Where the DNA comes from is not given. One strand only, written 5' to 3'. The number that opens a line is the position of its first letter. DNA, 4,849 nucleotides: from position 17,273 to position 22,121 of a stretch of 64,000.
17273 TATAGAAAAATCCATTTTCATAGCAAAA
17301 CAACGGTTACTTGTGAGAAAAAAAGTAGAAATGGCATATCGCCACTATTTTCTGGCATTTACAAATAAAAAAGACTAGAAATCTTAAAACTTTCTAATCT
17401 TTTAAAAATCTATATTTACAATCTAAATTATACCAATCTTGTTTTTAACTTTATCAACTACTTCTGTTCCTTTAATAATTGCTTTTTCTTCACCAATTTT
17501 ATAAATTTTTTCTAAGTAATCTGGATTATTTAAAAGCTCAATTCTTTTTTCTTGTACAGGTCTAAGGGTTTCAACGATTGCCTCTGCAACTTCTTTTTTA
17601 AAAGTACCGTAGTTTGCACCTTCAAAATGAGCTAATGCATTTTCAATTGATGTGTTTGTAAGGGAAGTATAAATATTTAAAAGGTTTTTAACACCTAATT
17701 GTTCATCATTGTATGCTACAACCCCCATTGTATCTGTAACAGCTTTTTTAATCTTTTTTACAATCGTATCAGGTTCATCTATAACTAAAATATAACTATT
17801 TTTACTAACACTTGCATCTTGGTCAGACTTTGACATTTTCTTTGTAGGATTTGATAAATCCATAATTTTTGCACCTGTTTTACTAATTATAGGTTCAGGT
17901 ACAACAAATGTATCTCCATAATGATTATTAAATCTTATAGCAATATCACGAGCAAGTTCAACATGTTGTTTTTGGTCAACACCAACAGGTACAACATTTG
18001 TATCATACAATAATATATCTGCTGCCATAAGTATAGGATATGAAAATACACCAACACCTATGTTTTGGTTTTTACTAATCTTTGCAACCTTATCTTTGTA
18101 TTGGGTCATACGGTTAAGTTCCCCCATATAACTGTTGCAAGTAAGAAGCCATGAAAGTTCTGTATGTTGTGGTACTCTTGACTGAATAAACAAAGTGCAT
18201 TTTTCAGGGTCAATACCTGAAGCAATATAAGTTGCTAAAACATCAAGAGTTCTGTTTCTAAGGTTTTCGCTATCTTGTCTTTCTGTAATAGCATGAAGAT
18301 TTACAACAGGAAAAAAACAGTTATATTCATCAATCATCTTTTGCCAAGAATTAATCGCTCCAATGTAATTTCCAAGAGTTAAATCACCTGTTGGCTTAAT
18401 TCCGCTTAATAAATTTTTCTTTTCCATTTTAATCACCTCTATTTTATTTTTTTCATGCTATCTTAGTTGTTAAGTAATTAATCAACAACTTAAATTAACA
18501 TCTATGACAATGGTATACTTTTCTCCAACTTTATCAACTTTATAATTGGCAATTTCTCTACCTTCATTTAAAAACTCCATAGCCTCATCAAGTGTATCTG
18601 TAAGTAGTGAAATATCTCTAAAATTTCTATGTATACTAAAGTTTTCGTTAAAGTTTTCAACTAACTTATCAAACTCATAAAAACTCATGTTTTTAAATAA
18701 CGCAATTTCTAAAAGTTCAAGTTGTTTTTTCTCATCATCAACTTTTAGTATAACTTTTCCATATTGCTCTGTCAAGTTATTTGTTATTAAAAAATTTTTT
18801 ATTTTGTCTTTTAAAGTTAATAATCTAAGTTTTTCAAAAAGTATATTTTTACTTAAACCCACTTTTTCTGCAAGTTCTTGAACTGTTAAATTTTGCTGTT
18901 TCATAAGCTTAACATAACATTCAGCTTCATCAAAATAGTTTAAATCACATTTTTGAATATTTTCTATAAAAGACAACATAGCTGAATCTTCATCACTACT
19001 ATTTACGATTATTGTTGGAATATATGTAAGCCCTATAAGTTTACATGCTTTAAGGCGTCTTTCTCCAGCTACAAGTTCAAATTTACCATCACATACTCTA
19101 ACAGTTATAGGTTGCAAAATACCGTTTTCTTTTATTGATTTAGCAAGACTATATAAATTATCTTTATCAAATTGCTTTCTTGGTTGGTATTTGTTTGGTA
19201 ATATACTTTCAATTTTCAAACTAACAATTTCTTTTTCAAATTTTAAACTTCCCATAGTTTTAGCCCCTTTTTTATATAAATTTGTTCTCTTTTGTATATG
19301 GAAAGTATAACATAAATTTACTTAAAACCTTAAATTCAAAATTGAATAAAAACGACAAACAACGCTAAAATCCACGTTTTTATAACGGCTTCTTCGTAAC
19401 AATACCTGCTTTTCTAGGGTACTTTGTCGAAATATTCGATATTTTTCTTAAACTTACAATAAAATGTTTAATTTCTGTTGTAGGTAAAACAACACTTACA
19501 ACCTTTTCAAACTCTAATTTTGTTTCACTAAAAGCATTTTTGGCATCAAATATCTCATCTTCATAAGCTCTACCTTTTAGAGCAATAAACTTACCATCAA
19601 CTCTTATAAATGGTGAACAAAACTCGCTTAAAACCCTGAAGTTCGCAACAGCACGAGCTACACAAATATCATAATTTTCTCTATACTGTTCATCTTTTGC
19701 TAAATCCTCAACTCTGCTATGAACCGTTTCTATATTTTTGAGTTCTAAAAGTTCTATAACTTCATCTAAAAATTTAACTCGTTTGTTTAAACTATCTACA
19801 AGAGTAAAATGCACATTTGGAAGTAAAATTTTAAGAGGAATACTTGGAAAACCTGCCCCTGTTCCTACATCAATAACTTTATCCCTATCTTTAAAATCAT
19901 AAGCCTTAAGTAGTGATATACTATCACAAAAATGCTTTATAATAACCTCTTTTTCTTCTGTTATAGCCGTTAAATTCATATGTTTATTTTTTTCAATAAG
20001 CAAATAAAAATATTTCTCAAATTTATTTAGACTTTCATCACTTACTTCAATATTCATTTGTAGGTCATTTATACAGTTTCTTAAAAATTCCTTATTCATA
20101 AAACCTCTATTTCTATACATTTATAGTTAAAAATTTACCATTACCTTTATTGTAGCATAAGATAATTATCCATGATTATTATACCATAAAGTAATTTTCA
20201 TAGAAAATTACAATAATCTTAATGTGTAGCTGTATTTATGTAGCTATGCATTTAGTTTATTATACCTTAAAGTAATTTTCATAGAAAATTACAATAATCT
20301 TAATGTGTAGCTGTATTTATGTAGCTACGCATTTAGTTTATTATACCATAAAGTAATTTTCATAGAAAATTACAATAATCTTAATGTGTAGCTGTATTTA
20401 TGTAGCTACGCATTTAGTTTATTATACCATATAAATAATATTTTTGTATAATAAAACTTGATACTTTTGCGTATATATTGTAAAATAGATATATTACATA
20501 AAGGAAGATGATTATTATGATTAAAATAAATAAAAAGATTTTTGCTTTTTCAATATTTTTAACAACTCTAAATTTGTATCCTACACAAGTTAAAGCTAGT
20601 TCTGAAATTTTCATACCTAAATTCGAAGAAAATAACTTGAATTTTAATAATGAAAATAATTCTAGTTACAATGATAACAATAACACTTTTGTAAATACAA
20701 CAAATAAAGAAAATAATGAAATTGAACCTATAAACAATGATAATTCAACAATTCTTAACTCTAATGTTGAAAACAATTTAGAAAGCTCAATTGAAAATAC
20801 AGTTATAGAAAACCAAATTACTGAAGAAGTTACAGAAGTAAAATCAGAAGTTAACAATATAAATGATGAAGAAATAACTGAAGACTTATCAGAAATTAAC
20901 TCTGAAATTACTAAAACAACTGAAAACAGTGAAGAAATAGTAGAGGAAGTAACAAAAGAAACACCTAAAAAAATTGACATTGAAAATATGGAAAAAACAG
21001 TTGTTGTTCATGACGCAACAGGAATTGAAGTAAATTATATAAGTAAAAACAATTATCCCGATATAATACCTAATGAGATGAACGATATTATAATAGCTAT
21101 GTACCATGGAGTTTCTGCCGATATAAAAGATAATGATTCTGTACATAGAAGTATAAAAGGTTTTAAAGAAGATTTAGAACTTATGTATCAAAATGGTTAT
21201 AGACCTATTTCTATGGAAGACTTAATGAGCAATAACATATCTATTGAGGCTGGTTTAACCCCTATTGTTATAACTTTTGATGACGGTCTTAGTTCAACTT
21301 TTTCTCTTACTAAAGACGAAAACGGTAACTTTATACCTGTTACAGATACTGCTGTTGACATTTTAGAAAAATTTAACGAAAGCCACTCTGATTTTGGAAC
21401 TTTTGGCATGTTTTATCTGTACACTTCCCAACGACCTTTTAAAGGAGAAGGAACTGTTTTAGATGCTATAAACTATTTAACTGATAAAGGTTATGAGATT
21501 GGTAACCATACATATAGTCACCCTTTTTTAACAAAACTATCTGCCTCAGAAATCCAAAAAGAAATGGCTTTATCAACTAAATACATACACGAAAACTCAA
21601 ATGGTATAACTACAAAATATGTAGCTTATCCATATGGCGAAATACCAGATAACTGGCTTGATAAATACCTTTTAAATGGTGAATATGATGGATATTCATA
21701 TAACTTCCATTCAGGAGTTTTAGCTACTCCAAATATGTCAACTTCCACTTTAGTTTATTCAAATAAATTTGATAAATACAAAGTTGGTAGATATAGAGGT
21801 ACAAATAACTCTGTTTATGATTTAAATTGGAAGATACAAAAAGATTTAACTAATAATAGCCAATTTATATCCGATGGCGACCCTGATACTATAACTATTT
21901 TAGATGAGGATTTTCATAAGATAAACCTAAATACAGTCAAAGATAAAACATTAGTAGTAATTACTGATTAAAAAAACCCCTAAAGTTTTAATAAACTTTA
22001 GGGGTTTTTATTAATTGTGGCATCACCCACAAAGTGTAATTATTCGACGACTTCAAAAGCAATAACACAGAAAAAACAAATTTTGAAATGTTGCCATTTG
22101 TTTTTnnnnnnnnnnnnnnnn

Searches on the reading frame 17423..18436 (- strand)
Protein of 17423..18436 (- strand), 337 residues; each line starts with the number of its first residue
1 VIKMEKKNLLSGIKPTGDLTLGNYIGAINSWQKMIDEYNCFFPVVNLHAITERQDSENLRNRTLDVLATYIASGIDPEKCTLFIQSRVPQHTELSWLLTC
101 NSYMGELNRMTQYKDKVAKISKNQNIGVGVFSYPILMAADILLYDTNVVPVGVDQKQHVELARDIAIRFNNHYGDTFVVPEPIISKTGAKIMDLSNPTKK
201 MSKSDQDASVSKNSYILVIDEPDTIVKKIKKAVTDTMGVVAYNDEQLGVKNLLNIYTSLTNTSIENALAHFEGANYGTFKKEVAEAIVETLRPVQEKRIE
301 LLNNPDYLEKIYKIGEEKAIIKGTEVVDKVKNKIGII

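Call 37: search_protein_families(library=pfam, proteins=[window:17423-18436:-], max_evalue=0.00001)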
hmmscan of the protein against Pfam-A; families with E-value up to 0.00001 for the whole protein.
window:17423-18436:- (337 aa): 1 family
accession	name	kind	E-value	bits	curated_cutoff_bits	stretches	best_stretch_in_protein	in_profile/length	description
PF00579.31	tRNA-synt_1b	-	7.1e-74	249.2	21.1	1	8-291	7-291/292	tRNA synthetases class I (W and Y)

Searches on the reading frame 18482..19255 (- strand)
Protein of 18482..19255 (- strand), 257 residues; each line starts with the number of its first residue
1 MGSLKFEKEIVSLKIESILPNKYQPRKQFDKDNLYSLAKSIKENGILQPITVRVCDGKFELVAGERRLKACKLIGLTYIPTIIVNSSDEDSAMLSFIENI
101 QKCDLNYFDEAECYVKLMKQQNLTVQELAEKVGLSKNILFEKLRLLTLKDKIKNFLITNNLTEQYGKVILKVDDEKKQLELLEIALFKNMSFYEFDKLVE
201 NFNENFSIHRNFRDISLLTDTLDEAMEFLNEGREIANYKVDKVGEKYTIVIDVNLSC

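Call 13: search_protein_families(library=ncbifam, proteins=[window:18482-19255:-])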
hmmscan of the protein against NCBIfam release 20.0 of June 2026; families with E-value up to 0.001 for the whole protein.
window:18482-19255:- (257 aa): 7 families
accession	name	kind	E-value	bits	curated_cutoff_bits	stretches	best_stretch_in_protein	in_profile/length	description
TIGR04285.1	nucleoid_noc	exception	8.7e-66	221.9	315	1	9-253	1-253/255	nucleoid occlusion protein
TIGR00180.1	parB_part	domain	1e-43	149.2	58.45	1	8-184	3-184/186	ParB/RepB/Spo0J family partition protein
TIGR03734.1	PRTRC_parB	hypoth_equivalog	1e-25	90.3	278.6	1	23-204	6-191/555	PRTRC system ParB family protein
TIGR03454.1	partition_RepB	equivalog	5.8e-13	48.9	201.5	1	7-140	61-195/325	plasmid partitioning protein RepB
NF010406.0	PRK13832.1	subfamily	3.2e-09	35.9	640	1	33-147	28-143/578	plasmid partitioning protein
NF010440.0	PRK13866.1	equivalog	1.9e-05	24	522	1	10-113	65-171/336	plasmid partitioning protein RepB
NF053625.1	SerKinSerKArch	equivalog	8.6e-05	21.8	380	1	21-175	22-169/244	ADP-dependent L-serine kinase SerK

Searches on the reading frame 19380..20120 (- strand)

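Call 13: search_protein_families(library=ncbifam, proteins=[window:19380-20120:-])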
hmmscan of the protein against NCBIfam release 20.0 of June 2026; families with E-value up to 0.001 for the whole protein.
window:19380-20120:- (246 aa): 7 families
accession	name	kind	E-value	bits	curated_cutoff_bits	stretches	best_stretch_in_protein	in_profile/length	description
TIGR00138.1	rsmG_gidB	equivalog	1.5e-52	178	99.5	1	34-212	1-174/183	16S rRNA (guanine(527)-N(7))-methyltransferase RsmG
TIGR02469.1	CbiT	equivalog_domain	1e-06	29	78.3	1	71-178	12-118/124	precorrin-6Y C5,15-methyltransferase (decarboxylating) subunit CbiT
TIGR03534.1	RF_mod_PrmC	equivalog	1.2e-05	24.9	199.1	1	58-154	74-161/253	peptide chain release factor N(5)-glutamine methyltransferase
TIGR01983.1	UbiG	equivalog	3.7e-05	23.1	102.95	1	78-158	49-125/228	bifunctional 2-polyprenyl-6-hydroxyphenol methylase/3-demethylubiquinol 3-O-methyltransferase UbiG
NF001453.0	PRK00312.1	equivalog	0.00021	20.9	188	1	56-159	58-156/217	protein-L-isoaspartate(D-aspartate) O-methyltransferase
NF006138.0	PRK08287.1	equivalog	0.00022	21.1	210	1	66-135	20-88/189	decarboxylating cobalt-precorrin-6B (C(15))-methyltransferase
TIGR00536.1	hemK_fam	subfamily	0.00069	18.8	115.5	1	78-141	114-178/286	HemK family protein methyltransferase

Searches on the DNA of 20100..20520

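Call 43: search_rna_families(source=window, start=20100, end=20520, threshold=evalue, max_evalue=10)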
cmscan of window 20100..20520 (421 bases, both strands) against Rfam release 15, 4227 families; matches with E-value up to 10: 15.
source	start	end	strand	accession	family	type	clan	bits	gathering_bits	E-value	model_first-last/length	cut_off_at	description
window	20220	20334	+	RF04263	MIR2593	Gene; miRNA;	-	24.1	96.2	0.07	1-116/116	no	MIR2593 microRNA precursor family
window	20189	20334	+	RF04180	BTnc231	Gene; sRNA;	-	20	80.4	0.075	1-154/154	no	Bacteroides sRNA BTnc231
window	20272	20410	+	RF01828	SprD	Gene; sRNA;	-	18.9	100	0.1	1-142/142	no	Small pathogenicity island RNA D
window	20178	20214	+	RF01376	CRISPR-DR63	Gene; CRISPR;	CL00015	18.2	37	3.1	1-37/37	no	CRISPR RNA direct repeat element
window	20292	20414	+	RF01816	RsaA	Gene; sRNA;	-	17.1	50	2.1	1-134/134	no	RNA Staph. aureus A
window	20374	20423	+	RF04241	mir-5014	Gene; miRNA;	-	17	101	0.95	1-123/123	no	mir-5014 microRNA precursor family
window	20191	20266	+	RF01828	SprD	Gene; sRNA;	-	16.1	100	0.53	1-142/142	no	Small pathogenicity island RNA D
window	20371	20426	-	RF04241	mir-5014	Gene; miRNA;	-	15.7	101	2.1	24-100/123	no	mir-5014 microRNA precursor family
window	20322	20395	-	RF04095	MIR9746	Gene; miRNA;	-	15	79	5.5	1-110/110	no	MIR9746 microRNA precursor family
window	20160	20252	+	RF01816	RsaA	Gene; sRNA;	-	14.8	50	6.6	1-134/134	no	RNA Staph. aureus A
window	20316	20400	+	RF03421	mir-2558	Gene; miRNA;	-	14.2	70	7.7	1-84/84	no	mir-2558 microRNA precursor family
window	20351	20425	+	RF04180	BTnc231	Gene; sRNA;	-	13.2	80.4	3.8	1-154/154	no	Bacteroides sRNA BTnc231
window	20461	20498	+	RF00026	U6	Gene; snRNA; splicing;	CL00009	12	44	3.3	1-41/105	no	U6 spliceosomal RNA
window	20322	20394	-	RF04195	MIR6217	Gene; miRNA;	-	12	110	3.6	1-228/228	no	MIR6217 microRNA precursor family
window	20136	20227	-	RF01264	snR83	Gene; snRNA; snoRNA; HACA-box;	CL00023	10.2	75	6.5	1-308/308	no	Small nucleolar RNA snR83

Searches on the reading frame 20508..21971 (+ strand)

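Call 13: search_protein_families(library=ncbifam, proteins=[window:20508-21971:+])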
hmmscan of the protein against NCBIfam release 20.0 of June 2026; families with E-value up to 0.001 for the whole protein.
window:20508-21971:+ (487 aa): 9 families
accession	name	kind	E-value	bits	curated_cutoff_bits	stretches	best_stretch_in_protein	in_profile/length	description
NF045821.1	PgAcgDacpgdA1_Bac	equivalog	1.2e-08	34.2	400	1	320-384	132-195/282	peptidoglycan-N-acetylglucosamine deacetylase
TIGR03938.2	deacetyl_PgaB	equivalog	4e-08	32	321.9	1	194-266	3-79/621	poly-beta-1,6-N-acetyl-D-glucosamine N-deacetylase PgaB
TIGR02764.1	spore_ybaN_pdaB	equivalog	4.4e-08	33.1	237.4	1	320-385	50-114/191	polysaccharide deacetylase family sporulation protein PdaB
TIGR02884.1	spore_pdaA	equivalog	7.8e-07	29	298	1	319-384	80-145/224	delta-lactam-biosynthetic de-N-acetylase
TIGR02873.1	spore_ylxY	hypoth_equivalog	9.6e-07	28.3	391.5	1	322-383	131-191/268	probable sporulation protein, polysaccharide deacetylase family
NF045820.1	PgAcgDacpgdA_Strep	equivalog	1.3e-06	27.5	800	1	321-382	313-373/463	peptidoglycan-N-acetylglucosamine deacetylase PgdA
TIGR04243.1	nodulat_NodB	equivalog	6.4e-06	25.8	240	1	267-380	6-106/197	chitooligosaccharide deacetylase NodB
NF011177.0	PRK14582.1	equivalog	1e-05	24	923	1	188-265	43-121/671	poly-beta-1,6-N-acetyl-D-glucosamine N-deacetylase PgaB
NF050820.1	PolSacchBiosHfsH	equivalog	3.4e-05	23.6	400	1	305-393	70-155/249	oligosaccharide deacetylase HfsH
